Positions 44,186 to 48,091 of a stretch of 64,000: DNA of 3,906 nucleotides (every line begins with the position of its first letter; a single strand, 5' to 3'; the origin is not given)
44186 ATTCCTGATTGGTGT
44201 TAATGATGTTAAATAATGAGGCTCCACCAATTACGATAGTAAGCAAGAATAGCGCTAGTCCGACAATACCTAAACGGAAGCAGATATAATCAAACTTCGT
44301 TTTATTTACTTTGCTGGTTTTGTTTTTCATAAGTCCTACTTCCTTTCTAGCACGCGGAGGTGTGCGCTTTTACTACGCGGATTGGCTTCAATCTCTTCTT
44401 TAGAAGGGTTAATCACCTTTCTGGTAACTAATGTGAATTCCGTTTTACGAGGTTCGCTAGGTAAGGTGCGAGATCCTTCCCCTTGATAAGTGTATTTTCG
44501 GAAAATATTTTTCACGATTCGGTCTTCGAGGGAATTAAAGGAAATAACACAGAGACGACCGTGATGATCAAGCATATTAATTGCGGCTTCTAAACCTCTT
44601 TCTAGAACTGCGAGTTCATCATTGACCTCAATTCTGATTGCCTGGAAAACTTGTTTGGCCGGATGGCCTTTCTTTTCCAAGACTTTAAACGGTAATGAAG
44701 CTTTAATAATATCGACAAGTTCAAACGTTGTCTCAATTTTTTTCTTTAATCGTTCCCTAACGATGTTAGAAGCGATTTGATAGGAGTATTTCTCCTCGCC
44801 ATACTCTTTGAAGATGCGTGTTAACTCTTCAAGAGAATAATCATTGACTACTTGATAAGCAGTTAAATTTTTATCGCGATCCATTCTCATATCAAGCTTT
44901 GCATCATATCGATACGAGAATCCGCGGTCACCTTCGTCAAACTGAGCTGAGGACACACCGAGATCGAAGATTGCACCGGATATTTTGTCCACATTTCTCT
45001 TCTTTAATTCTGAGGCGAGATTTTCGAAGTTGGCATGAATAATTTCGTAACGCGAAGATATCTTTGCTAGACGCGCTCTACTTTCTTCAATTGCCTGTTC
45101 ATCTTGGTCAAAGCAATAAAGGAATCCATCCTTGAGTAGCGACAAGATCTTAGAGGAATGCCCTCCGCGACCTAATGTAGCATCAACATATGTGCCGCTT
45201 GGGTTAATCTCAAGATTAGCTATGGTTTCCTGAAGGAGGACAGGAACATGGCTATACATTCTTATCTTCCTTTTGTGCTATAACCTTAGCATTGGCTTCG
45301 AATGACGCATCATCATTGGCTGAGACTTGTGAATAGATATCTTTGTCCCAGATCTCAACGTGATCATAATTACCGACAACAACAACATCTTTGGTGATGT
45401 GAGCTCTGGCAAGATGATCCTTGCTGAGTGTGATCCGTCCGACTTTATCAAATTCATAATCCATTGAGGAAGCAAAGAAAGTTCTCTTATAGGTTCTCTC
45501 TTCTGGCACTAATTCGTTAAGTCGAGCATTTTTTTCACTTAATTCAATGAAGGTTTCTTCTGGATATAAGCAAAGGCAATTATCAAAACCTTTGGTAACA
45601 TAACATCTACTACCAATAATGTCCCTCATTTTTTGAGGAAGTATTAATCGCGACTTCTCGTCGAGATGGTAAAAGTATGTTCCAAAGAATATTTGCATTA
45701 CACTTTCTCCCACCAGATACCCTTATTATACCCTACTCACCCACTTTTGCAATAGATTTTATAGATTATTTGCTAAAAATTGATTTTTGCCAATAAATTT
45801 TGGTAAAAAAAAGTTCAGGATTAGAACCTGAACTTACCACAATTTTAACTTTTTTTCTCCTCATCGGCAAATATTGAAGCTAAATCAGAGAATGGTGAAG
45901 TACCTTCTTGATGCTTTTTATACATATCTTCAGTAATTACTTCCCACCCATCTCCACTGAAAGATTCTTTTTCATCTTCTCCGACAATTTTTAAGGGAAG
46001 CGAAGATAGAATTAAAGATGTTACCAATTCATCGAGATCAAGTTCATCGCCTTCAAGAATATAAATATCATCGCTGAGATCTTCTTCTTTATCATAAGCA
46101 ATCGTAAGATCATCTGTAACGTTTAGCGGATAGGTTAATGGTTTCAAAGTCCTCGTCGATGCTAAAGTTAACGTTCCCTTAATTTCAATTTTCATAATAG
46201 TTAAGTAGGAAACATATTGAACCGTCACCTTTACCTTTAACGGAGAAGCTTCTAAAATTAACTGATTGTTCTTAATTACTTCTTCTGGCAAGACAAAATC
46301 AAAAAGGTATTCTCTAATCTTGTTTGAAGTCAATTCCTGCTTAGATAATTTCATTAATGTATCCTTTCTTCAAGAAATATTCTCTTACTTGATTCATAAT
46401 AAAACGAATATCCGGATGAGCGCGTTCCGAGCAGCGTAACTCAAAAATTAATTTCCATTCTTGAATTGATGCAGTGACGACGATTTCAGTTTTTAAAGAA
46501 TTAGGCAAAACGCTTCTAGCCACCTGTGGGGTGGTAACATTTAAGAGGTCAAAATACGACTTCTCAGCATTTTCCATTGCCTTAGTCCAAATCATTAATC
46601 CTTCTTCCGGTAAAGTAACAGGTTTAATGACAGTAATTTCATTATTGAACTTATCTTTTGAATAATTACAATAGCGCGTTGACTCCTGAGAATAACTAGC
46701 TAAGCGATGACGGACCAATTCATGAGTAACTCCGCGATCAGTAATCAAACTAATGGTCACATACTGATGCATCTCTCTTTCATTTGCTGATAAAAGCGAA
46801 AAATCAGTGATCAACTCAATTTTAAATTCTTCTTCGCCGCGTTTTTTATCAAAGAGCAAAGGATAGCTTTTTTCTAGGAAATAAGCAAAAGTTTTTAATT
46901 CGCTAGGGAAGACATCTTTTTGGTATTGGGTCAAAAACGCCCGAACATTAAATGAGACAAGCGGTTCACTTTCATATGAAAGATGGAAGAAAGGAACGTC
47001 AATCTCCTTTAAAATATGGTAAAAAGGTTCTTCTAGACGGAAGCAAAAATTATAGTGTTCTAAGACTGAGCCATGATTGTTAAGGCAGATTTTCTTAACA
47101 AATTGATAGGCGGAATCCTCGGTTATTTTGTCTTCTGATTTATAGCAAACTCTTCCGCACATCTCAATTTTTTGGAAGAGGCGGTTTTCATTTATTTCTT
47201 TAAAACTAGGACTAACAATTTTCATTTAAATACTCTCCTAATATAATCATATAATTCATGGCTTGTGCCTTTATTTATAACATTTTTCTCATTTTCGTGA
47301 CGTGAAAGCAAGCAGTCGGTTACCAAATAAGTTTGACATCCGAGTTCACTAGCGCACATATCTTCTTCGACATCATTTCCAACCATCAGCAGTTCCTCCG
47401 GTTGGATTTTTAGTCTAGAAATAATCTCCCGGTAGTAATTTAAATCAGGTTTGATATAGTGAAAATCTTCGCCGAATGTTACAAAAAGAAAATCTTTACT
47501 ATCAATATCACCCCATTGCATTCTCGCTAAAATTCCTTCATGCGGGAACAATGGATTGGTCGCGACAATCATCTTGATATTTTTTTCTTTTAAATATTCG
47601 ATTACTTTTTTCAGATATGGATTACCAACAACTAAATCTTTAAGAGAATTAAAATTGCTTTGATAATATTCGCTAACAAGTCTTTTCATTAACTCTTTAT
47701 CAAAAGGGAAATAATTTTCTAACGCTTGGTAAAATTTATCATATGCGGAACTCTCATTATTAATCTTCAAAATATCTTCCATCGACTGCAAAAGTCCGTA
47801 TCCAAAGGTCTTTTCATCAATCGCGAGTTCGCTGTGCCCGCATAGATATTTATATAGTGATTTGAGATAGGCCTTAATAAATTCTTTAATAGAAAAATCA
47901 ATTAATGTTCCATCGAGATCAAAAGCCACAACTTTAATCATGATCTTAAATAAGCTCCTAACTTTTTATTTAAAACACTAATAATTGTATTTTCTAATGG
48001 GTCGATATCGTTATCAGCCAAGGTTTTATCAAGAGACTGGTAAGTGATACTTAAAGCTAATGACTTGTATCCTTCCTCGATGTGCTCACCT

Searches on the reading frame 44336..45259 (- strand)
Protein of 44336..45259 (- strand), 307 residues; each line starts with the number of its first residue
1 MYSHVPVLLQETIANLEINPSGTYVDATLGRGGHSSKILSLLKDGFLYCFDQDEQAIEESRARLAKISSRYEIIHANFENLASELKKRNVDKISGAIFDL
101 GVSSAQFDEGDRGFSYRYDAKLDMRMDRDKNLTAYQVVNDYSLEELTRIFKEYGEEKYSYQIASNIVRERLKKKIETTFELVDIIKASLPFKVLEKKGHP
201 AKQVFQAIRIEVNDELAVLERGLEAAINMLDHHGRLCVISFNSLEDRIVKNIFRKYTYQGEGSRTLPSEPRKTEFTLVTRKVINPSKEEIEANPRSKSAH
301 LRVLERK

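Call 43: search_protein_families(library=pfam, proteins=[window:44336-45259:-], max_evalue=0.000001)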
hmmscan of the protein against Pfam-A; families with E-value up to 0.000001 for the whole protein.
window:44336-45259:- (307 aa): 1 family
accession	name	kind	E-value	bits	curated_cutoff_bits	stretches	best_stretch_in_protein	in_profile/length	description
PF01795.25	Methyltransf_5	-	3.6e-117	391.7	27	1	2-306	2-308/309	MraW methylase family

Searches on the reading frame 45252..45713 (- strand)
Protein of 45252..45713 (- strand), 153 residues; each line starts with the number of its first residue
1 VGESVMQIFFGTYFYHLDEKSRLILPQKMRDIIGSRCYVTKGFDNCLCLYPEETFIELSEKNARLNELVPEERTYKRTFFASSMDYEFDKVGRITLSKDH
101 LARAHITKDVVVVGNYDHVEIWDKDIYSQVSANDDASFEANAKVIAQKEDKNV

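Call 43: search_protein_families(library=pfam, proteins=[window:45252-45713:-], max_evalue=0.000001)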
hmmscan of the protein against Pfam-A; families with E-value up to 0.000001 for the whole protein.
window:45252-45713:- (153 aa): 1 family
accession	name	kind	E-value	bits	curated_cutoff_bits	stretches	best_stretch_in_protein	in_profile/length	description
PF02381.23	MraZ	-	1.7e-27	95.6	23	2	8-77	1-71/72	MraZ protein, putative antitoxin-like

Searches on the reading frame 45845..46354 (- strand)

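Call 43: search_protein_families(library=pfam, proteins=[window:45845-46354:-], max_evalue=0.000001)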
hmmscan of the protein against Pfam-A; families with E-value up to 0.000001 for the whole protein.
window:45845-46354:- (169 aa): 1 family
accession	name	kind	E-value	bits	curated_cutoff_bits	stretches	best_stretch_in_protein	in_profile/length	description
PF02620.22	YceD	-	7.9e-16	58.6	33.2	1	55-161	2-118/119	Large ribosomal RNA subunit accumulation protein YceD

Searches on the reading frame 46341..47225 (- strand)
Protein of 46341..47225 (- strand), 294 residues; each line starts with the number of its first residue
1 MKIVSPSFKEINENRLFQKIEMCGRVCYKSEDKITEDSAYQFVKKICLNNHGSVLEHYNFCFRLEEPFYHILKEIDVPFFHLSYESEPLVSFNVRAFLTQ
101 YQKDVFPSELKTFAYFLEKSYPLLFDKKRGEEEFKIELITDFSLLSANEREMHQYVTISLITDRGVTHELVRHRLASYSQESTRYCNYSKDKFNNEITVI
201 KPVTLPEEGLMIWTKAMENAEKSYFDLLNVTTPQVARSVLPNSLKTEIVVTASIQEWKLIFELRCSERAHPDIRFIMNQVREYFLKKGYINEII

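Call 43: search_protein_families(library=pfam, proteins=[window:46341-47225:-], max_evalue=0.000001)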
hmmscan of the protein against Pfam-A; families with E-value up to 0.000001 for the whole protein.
window:46341-47225:- (294 aa): 1 family
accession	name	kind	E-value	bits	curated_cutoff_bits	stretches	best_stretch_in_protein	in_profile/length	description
PF02511.20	Thy1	-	5.9e-39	134.3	24.8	1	153-284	56-185/191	Thymidylate synthase complementing protein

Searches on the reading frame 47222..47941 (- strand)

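Call 44: search_protein_families(library=pfam, proteins=[window:47222-47941:-], max_evalue=0.0001)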
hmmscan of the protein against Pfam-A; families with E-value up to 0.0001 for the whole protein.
window:47222-47941:- (239 aa): 3 families
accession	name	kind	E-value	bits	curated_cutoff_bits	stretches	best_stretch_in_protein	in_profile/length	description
PF13419.12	HAD_2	-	2.7e-15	57.4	23.8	1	6-206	2-177/178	Haloacid dehalogenase-like hydrolase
PF00702.32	Hydrolase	-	1.7e-14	55.1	26.4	1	2-194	1-183/191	haloacid dehalogenase-like hydrolase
PF13242.12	Hydrolase_like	-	4e-05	23.9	22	1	164-216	4-57/75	HAD-hyrolase-like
